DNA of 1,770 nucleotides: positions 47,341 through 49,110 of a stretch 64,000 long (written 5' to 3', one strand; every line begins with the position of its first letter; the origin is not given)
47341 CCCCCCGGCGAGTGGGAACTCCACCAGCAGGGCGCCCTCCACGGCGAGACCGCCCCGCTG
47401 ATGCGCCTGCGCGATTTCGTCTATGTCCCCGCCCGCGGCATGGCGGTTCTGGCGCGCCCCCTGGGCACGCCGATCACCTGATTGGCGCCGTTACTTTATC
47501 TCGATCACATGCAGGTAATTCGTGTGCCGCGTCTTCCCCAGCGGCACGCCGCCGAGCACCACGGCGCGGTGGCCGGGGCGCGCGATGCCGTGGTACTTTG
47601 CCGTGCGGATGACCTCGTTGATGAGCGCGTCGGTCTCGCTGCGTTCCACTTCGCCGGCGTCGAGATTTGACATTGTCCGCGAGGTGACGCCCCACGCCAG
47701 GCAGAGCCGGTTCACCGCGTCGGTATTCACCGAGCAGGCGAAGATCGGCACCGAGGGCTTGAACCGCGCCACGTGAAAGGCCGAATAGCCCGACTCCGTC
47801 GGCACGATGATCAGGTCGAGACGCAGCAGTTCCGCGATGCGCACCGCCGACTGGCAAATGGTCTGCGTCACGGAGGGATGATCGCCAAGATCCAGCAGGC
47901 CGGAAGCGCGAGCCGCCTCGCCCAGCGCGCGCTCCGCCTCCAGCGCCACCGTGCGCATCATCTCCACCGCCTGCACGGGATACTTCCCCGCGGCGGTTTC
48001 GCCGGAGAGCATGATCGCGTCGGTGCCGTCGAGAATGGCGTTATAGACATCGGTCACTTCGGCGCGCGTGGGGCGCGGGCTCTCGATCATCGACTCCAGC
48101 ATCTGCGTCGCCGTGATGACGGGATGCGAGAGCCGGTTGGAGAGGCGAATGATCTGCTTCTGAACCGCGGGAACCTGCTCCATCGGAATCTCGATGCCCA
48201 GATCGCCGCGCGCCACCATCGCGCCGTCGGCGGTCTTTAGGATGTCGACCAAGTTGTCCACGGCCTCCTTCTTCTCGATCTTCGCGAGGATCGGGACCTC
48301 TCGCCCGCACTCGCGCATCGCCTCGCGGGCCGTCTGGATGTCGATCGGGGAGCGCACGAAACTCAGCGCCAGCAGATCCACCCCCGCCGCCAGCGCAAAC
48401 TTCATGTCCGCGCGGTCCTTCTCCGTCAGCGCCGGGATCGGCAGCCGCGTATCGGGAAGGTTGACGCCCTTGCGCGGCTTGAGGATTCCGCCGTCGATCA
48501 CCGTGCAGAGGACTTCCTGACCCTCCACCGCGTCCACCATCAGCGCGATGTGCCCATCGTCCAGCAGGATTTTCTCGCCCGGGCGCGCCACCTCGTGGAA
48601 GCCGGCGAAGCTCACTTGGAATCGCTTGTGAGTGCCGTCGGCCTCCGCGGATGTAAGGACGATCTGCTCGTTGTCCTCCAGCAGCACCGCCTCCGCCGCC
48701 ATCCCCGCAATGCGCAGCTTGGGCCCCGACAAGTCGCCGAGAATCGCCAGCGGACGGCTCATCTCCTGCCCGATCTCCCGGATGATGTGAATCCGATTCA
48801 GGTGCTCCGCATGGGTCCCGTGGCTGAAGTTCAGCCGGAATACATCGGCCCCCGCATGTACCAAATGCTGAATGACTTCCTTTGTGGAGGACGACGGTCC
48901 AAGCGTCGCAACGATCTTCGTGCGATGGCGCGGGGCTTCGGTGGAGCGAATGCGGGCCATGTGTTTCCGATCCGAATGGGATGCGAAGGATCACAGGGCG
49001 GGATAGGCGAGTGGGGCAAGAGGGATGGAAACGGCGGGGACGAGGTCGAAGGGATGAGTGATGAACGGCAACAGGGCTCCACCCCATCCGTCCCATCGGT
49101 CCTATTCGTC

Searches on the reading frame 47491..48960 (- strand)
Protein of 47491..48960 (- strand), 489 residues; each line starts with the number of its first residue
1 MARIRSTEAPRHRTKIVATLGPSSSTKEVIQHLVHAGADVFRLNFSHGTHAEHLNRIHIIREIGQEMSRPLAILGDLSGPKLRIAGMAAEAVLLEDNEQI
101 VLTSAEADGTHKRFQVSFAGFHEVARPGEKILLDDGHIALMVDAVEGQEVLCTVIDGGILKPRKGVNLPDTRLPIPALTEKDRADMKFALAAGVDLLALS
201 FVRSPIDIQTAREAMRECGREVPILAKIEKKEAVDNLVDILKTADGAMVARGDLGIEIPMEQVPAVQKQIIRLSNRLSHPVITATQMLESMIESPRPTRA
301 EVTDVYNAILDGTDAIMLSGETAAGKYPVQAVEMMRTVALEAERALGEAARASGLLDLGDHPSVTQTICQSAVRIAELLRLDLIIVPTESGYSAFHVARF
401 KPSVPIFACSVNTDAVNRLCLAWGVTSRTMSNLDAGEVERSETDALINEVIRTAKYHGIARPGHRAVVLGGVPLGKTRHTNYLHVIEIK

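Call 53: search_protein_families(library=pfam, proteins=[window:47491-48960:-], max_evalue=0.00001)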
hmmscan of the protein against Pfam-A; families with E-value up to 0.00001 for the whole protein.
window:47491-48960:- (489 aa): 2 families
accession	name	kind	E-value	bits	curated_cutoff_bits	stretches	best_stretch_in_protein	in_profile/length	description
PF00224.27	PK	-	1.7e-117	392.6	30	1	12-332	2-328/328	Pyruvate kinase, barrel domain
PF02887.21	PK_C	-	2.6e-28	98.8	28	1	367-486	2-114/114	Pyruvate kinase, alpha/beta domain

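Call 54: find_homologous_proteins(query=window:47491-48957:-, max_evalue=1e-30)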
Query window:47491-48957:- (488 aa): 8000 proteins with E <= 1e-30 among 8000 candidates; the best 120 are listed.
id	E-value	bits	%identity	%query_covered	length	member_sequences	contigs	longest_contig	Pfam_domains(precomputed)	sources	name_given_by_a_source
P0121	1.0e-210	719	68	98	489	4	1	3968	PF00224.28,PF02887.22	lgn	-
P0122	3.4e-200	684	66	98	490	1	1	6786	PF00224.28,PF02887.22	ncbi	-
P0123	1.3e-199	682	64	100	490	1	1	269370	PF00224.28,PF02887.22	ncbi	-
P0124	1.5e-196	672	64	100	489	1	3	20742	PF00224.28,PF02887.22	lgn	-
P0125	3.2e-196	671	66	98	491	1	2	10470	PF00224.28,PF02887.22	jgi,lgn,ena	-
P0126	1.6e-192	659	64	98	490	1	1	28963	PF00224.28,PF02887.22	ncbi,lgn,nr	ncbi:pyruvate kinase [bacterium]|nr:pyruvate kinase [bacterium]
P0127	2.4e-191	655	64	98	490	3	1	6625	PF00224.28,PF02887.22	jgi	jgi:pyruvate kinase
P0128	1.9e-190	652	64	98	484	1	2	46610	PF00224.28,PF02887.22,PF03328.21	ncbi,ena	-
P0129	1.6e-189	649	63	99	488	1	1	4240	PF00224.28,PF02887.22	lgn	-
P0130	1.7e-189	649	62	99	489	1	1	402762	PF00224.28,PF02887.22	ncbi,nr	ncbi:pyruvate kinase [Candidatus Sumerlaeota bacterium]|nr:pyruvate kinase [Candidatus Sumerlaeota b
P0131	2.7e-189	648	62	99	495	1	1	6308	PF00224.28,PF02887.22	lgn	-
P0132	5.2e-188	644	62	98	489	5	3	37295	PF00224.28,PF02887.22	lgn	-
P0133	5.3e-188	644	67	92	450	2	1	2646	PF00224.28,PF02887.22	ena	-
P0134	3.1e-187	641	62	98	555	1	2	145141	PF00224.28,PF02887.22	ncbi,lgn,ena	-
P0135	9.7e-187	640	62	99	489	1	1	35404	PF00224.28,PF02887.22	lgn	-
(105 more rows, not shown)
